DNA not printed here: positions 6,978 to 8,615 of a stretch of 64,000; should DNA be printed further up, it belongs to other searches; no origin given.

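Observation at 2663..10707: SusC/SusD operon with no glycoside hydrolase, coupled to two 7-TM DoxX/HTTM-like proteins and a secreted beta-sandwich protein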

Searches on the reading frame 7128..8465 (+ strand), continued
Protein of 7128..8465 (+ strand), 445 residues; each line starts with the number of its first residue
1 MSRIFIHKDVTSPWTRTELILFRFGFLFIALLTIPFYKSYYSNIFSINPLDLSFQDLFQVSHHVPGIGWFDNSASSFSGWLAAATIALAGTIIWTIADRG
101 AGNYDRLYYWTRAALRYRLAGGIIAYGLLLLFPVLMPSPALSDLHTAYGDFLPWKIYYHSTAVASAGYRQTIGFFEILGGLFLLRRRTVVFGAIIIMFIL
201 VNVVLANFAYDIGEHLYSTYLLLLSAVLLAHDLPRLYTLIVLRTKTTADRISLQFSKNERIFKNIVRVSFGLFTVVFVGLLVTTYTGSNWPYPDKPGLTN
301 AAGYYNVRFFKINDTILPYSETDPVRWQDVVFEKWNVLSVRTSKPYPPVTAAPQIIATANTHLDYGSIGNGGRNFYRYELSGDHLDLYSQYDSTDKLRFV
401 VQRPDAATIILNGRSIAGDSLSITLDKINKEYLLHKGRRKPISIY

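Call 34: fold_search(model_id=the predicted structure, library=pdb)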
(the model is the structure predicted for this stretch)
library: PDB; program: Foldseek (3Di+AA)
matches with E <= 10: 791; with E <= 0.001: 0
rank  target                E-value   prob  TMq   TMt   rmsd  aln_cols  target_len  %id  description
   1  7qh3_B                1.4e-03  1.00  0.18  0.42   8.5       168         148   14  Crystal structure of the anti-sigma factor RsfG from Streptomyces tsukubaensis NRRL18488 (released 2022-12-21)
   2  4wfv                  1.7e-03  1.00  0.19  0.46   8.3       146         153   11  Bovine allergen Bos d 2 in the monoclinic space group C2. (released 2015-09-16)
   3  7qh3_C                2.1e-03  0.99  0.14  0.35   9.4       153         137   12  Crystal structure of the anti-sigma factor RsfG from Streptomyces tsukubaensis NRRL18488 (released 2022-12-21)
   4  7qh3_A                5.4e-03  0.99  0.15  0.40  11.3       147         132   14  Crystal structure of the anti-sigma factor RsfG from Streptomyces tsukubaensis NRRL18488 (released 2022-12-21)
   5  6czg_A                5.6e-03  1.00  0.16  0.55  11.7       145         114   10  Structure of a redesigned beta barrel, b11L5F_LGL (released 2018-09-19)
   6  5byp_A                5.9e-03  1.00  0.18  0.58   5.9       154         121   10  Crystal structure of an uncharacterized protein (BACEGG_01585) from Bacteroides eggerthii DSM 20697 at 2.60 A resoluti (released 2015-07-08)
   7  6d0t_A                6.2e-03  1.00  0.17  0.54   7.6       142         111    8  De novo design of a fluorescence-activating beta barrel - BB1 (released 2018-09-19)
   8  5o1r_B                7.2e-03  1.00  0.16  0.45   8.8       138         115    8  human Fab 5H2 bound to NHBA-C3 from Neisseria meningitidis serogroup B (released 2018-05-30)
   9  4qrl                  1.0e-02  1.00  0.17  0.62   7.4       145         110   14  Crystal structure of a lipocalin-like protein (BACUNI_01346) from Bacteroides uniformis ATCC 8492 at 1.79 A resolution (released 2014-08-27)
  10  6d0t_B                1.1e-02  1.00  0.16  0.52   7.7       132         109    8  De novo design of a fluorescence-activating beta barrel - BB1 (released 2018-09-19)
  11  5o1r_A                1.2e-02  0.99  0.16  0.44   7.5       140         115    8  human Fab 5H2 bound to NHBA-C3 from Neisseria meningitidis serogroup B (released 2018-05-30)
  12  6czh_B                1.6e-02  1.00  0.16  0.54  10.3       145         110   10  Structure of a redesigned beta barrel, mFAP0, bound to DFHBI (released 2018-09-19)
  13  8ah9                  1.7e-02  1.00  0.17  0.53   7.8       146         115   10  De novo retro-aldolase RAbetaB-16.1 (released 2023-08-16)
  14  8f0y                  2.4e-02  1.00  0.18  0.46   9.5       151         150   12  Lipocalin-like Milk protein-1 (released 2023-08-23)
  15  4wfu                  2.5e-02  1.00  0.18  0.46   7.3       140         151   11  Bovine allergen Bos d 2 in the trigonal space group P3221. (released 2015-09-16)
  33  9l20_A                6.7e-02  0.41  0.26  0.19  16.2       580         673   11  cryo-EM structure of Vitamin K-dependent gamma-carboxylase complexed with anisindione (released 2025-10-22)
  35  9l21_A                7.0e-02  0.35  0.24  0.18  16.6       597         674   10  cryo-EM structure of Vitamin K-dependent gamma-carboxylase complexed with factor IX (released 2025-10-22)
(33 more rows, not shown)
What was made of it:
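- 7128..8465 (+): Mem1: a 7-TM inner-membrane protein with a C-terminal lipocalin-like 8-stranded barrel (residues ~300-430), predicted to be periplasmic. The family is uncharacterised. Foldseek finds lipocalin-like hits for the barrel (call 34).
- On DoxX / HTTM membrane-protein clan: Foldseek 9l20/9l21: E 0.07, probability 0.35-0.41, TM 0.24-0.26 (call 34).
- On Lipocalin/calycin fold (Mem C-terminal domain): Foldseek hits to lipocalin-like proteins 5byp, 4qrl and 4wfv have target-normalised TM 0.46-0.62 (call 34).
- Closest known: Thiosulfate:quinone oxidoreductase DoxDA and the wider DoxX / HTTM. Same: There is a faint fold resemblance to vitamin-K gamma-carboxylase (E 0.07, call 34).
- The Mem C-terminal domains resemble lipocalins and retinol-binding proteins, and the membrane part faintly resembles vitamin-K gamma-carboxylase (call 34). 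The lipocalin-like barrels imply a hydrophobic ligand (call 34).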

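Call 37: search_protein_families(library=pfam, proteins=[L035:15330-16586:+, L050:13034-13630:+, L050:13648-14871:+, L035:12918-13850:+, L013:13275-15005:+, L045:14549-17140:+, L050:16330-17706:+, L045:17378-18256:+, L001:16272-16874:+, L073:13130-14548:+], max_evalue=0.001)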
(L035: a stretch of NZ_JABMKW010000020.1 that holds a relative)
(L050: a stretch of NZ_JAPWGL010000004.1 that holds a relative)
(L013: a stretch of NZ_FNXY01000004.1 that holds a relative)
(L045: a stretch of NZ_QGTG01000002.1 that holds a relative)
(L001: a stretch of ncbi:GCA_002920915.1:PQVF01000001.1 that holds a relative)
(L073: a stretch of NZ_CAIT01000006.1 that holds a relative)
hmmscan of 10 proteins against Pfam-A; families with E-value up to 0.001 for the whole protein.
L035:15330-16586:+ (418 aa): 1 family
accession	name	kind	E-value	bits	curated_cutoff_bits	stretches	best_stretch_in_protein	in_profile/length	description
PF03601.19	Cons_hypoth698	-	3.6e-49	167.8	24.5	1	92-395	8-301/304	Conserved hypothetical protein 698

L050:13034-13630:+ (198 aa): 2 families
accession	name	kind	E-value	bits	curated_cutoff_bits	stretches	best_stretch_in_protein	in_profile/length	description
PF00034.26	Cytochrom_C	-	2.5e-08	35.5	21.3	1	74-160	1-89/90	Cytochrome c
PF13442.11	Cytochrome_CBB3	-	3.2e-07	31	27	1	73-157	2-68/68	Cytochrome C oxidase, cbb3-type, subunit III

L050:13648-14871:+ (407 aa): 2 families
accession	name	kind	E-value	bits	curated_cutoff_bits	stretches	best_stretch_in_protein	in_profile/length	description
PF00174.25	Oxidored_molyb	-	5.7e-46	156.6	24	1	96-254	1-165/169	Oxidoreductase molybdopterin binding domain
PF03404.22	Mo-co_dimer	-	1.1e-15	58.2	22.7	1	276-387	5-134/138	Mo-co oxidoreductase dimerisation domain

L035:12918-13850:+ (310 aa): 2 families
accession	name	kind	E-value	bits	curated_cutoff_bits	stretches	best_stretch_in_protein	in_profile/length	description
PF01370.27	Epimerase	-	7.5e-11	42.3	20.9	1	5-131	1-132/240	NAD dependent epimerase/dehydratase family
PF08338.16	DUF1731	-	6.4e-10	39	27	1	251-297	2-45/47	Domain of unknown function (DUF1731)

L013:13275-15005:+ (576 aa): 13 families
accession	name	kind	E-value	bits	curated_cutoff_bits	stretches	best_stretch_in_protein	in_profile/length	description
PF13432.12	TPR_16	-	2.6e-13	50.6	32.7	1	508-542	3-37/65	Tetratricopeptide repeat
PF07719.23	TPR_2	-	5.2e-13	48.5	27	1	505-534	4-33/34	Tetratricopeptide repeat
PF00515.34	TPR_1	-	1.9e-10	40.5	27.8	1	505-526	4-25/34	Tetratricopeptide repeat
PF13414.12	TPR_11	-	3.1e-10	40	26.8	1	509-550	1-42/42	TPR repeat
PF14559.12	TPR_19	-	8.2e-09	36.1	25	1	513-564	2-53/68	Tetratricopeptide repeat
PF13181.12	TPR_8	-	2e-07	31.1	25.7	0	505-526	4-25/34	Tetratricopeptide repeat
PF13428.12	TPR_14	-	1.3e-06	29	23.5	1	505-540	4-39/44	Tetratricopeptide repeat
PF13176.12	TPR_7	-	2.7e-06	27.4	27.9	0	505-527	2-24/36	Tetratricopeptide repeat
PF13424.12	TPR_12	-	3.8e-06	27.4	30.1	0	505-527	48-70/77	Tetratricopeptide repeat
PF13174.12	TPR_6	-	1.2e-05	26.1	26.3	1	508-535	6-33/33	Tetratricopeptide repeat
PF12895.13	ANAPC3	-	6.7e-05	23.5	27.2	0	507-537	28-57/82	Anaphase-promoting complex, cyclosome, subunit 3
PF23914.1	TPR_CcmH_CycH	-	0.00011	22.6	42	0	508-568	56-116/158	Cytochrome c-type biogenesis protein H TPR domain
PF25064.1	ARM_TT21_5th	-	0.00063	20.5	27.8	0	509-565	8-64/117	TT21 fifth ARM repeats domain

L045:14549-17140:+ (863 aa): 6 families
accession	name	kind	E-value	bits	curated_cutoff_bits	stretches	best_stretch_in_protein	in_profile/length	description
PF00041.27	fn3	-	1.3e-14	54.6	25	2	412-490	2-77/84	Fibronectin type III domain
PF18962.6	Por_Secre_tail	-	3e-14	53.5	27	1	786-857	1-74/75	Secretion system C-terminal sorting domain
PF00754.31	F5_F8_type_C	-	1.1e-12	48.7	28.2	2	48-154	14-123/127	F5/8 type C domain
PF22633.2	F5_F8_type_C_2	-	7.7e-09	36.5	27.8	1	51-134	2-84/91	NedA-like, galactose-binding domain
PF25059.1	FN3_DSCAM-DSCAML_C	-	4.8e-05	24.1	39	0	429-489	12-72/89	DSCAM/DSCAML C-terminal Fn3-like domain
PF24489.1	Ig_J_second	-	9.3e-05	22.9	27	0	467-497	63-93/105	Tip attachment protein J second Ig-like domain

L050:16330-17706:+ (458 aa): 1 family
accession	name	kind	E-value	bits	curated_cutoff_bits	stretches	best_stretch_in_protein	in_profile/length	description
PF03601.19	Cons_hypoth698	-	5.1e-47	160.7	24.5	1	111-426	2-302/304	Conserved hypothetical protein 698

L045:17378-18256:+ (292 aa): 1 family
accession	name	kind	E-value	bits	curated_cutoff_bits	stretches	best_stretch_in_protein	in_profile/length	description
PF21294.4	Polysacc_lyase_14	-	8.9e-20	71.8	27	1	119-284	42-215/215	Polysaccharide lyase 14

L001:16272-16874:+ (200 aa): 1 family
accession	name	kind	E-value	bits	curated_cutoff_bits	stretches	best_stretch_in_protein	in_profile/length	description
PF05995.18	CDO_I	-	5.3e-05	23.2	23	1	71-159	69-159/170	Cysteine dioxygenase type I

L073:13130-14548:+ (472 aa): 2 families
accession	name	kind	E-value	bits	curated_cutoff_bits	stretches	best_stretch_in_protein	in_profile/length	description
PF13520.12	AA_permease_2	-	2.7e-50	172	27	1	32-428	1-405/427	Amino acid permease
PF00324.27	AA_permease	-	4e-23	82.3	24.6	1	39-386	4-369/470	Amino acid permease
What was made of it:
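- A few Chitinophaga loci have a T9SS F5/8-type-C protein and a PL14-like gene further downstream (call 37).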

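Call 47: search_protein_families(library=pfam, alignment_id=A2, max_evalue=1)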
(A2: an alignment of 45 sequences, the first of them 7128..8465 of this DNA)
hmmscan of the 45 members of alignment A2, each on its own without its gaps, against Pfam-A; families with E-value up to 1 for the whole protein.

A. member 1, window:7128-8465:+ (445 aa): 0 families

B. families by the number of members that match (of 45 scanned): 23 families
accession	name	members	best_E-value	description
PF09446.15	VMA21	2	0.0076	VMA21-like domain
PF05545.16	FixQ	2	0.13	Cbb3-type cytochrome oxidase component FixQ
PF24551.1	SH3_Rv0428c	2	0.38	Probable histone acetyltransferase Rv0428c SH3 domain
PF07504.19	FTP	1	0.023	Fungalysin/Thermolysin Propeptide Motif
PF09158.15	MotCF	1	0.033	Bacteriophage T4 MotA, C-terminal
PF07291.16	MauE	1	0.034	Methylamine utilisation protein MauE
PF25784.1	BigA_N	1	0.05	BigA and YdbA N-terminal beta barrel domain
PF13536.12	EmrE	1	0.052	Putative multidrug resistance efflux transporter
PF07681.17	DoxX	1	0.071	DoxX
PF07331.16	TctB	1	0.086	Tripartite tricarboxylate transporter TctB family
PF10643.14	Cytochrome-c551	1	0.12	Photosystem P840 reaction-centre cytochrome c-551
PF02760.21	HIN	1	0.12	HIN-200/IF120x domain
PF24716.1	WapI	1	0.13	Immunity protein WapI-like family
PF02806.24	Alpha-amylase_C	1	0.15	Alpha amylase, C-terminal all-beta domain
PF18692.7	DUF5640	1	0.17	Family of unknown function (DUF5640)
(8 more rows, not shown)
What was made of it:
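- On DoxX / HTTM membrane-protein clan: Of 45 family members, 1 hits DoxX (E 0.07) and 1 hits MauE (E 0.034) (call 47).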

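Call 58: search_protein_families(library=pfam, proteins=[L056:227-1603:-, L056:1613-5122:-, L056:5420-7036:-, L056:6993-7553:-, L056:7556-8224:-, L056:8422-9780:+, L056:14358-15428:+, L056:16290-18296:-, L056:18356-21250:-, L030:4632-7448:+], max_evalue=0.001)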
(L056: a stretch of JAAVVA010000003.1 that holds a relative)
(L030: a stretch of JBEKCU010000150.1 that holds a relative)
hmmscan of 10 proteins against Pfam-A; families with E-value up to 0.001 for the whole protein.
L056:227-1603:- (458 aa): 1 family
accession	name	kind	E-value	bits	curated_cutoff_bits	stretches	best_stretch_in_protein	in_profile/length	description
PF09587.15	PGA_cap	-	4e-47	161.3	27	1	37-335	2-254/255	Bacterial capsule synthesis protein PGA_cap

L056:1613-5122:- (1169 aa): 3 families
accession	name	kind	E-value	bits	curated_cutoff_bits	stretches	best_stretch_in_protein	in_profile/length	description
PF25183.1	OMP_b-brl_4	-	5.2e-167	558.2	30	1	261-1162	1-838/838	Outer membrane beta barrel domain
PF13620.12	CarboxypepD_reg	-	2.9e-14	53.6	32.3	1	44-125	2-82/82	Carboxypeptidase regulatory-like domain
PF07715.20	Plug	-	0.00075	20.4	23.9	0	152-225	11-77/107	TonB-dependent Receptor Plug Domain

L056:5420-7036:- (538 aa): 1 family
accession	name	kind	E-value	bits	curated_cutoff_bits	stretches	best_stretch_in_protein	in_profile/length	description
PF00581.25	Rhodanese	-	1.8e-32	112.2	22.2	3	146-239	1-100/102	Rhodanese-like domain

L056:6993-7553:- (186 aa): 1 family
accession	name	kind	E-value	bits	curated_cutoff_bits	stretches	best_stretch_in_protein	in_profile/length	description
PF05995.18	CDO_I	-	0.00012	22.1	23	1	68-166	66-165/170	Cysteine dioxygenase type I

L056:7556-8224:- (222 aa): 2 families
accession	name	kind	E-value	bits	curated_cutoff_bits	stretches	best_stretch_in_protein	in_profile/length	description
PF00440.29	TetR_N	-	1.2e-13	51.1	24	1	43-89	1-47/47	Bacterial regulatory proteins, tetR family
PF16925.10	TetR_C_13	-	0.00033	21.5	27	1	115-202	4-99/109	Tetracyclin repressor-like, C-terminal domain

L056:8422-9780:+ (452 aa): 1 family
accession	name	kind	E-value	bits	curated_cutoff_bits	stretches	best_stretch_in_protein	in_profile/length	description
PF07690.21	MFS_1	-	3e-39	135.4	33.4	2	37-400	18-347/347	Major Facilitator Superfamily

L056:14358-15428:+ (356 aa): 4 families
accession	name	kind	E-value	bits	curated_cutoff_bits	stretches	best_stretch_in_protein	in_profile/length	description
PF00578.27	AhpC-TSA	-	4.1e-29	101.5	26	1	34-163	1-123/124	AhpC/TSA family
PF08534.16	Redoxin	-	1.4e-20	74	26.6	1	33-170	1-137/148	Redoxin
PF11412.14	DsbD_N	-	8.1e-07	29.5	25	1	211-329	13-111/119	Thiol:disulfide interchange protein DsbD, N-terminal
PF13905.12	Thioredoxin_8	-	0.00067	20.4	27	0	65-160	5-93/94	Thioredoxin-like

L056:16290-18296:- (668 aa): 2 families
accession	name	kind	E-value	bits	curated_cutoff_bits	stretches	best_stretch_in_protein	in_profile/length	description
PF12715.13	Abhydrolase_7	-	0.0002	21.1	21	0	49-246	30-249/388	Abhydrolase family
PF00326.27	Peptidase_S9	-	0.00026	21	22.6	1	209-363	51-210/213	Prolyl oligopeptidase family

L056:18356-21250:- (964 aa): 2 families
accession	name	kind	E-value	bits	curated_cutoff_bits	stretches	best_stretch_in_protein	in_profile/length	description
PF25183.1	OMP_b-brl_4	-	1.3e-213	712.3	30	1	89-957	1-838/838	Outer membrane beta barrel domain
PF00593.30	TonB_dep_Rec_b-barrel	-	9.1e-06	26.2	27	1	271-578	28-269/436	TonB dependent receptor-like, beta-barrel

L030:4632-7448:+ (938 aa): 3 families
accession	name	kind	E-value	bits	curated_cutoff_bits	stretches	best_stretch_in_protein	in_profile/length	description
PF02867.20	Ribonuc_red_lgC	-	2.1e-141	472.6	23.9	1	164-701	1-523/523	Ribonucleotide reductase, barrel domain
PF08471.15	Ribonuc_red_2_N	-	1.8e-21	76.7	27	1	60-143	1-103/103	Class II vitamin B12-dependent ribonucleotide reductase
PF12637.14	TSCPD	-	8.9e-11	42.4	22.8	1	763-854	7-84/88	TSCPD domain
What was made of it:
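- An acidobacterial locus has a TonB receptor, 3x-rhodanese, CDO and TetR, then MFS, Mem1, Mem2, FADox and a TlpA-like/DsbD_N protein (call 58). The same association appears in Acidobacteria (call 58). Mem1-Mem2-FADox persists in Acidobacteria with no SusCD in the stretch fetched (call 58).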
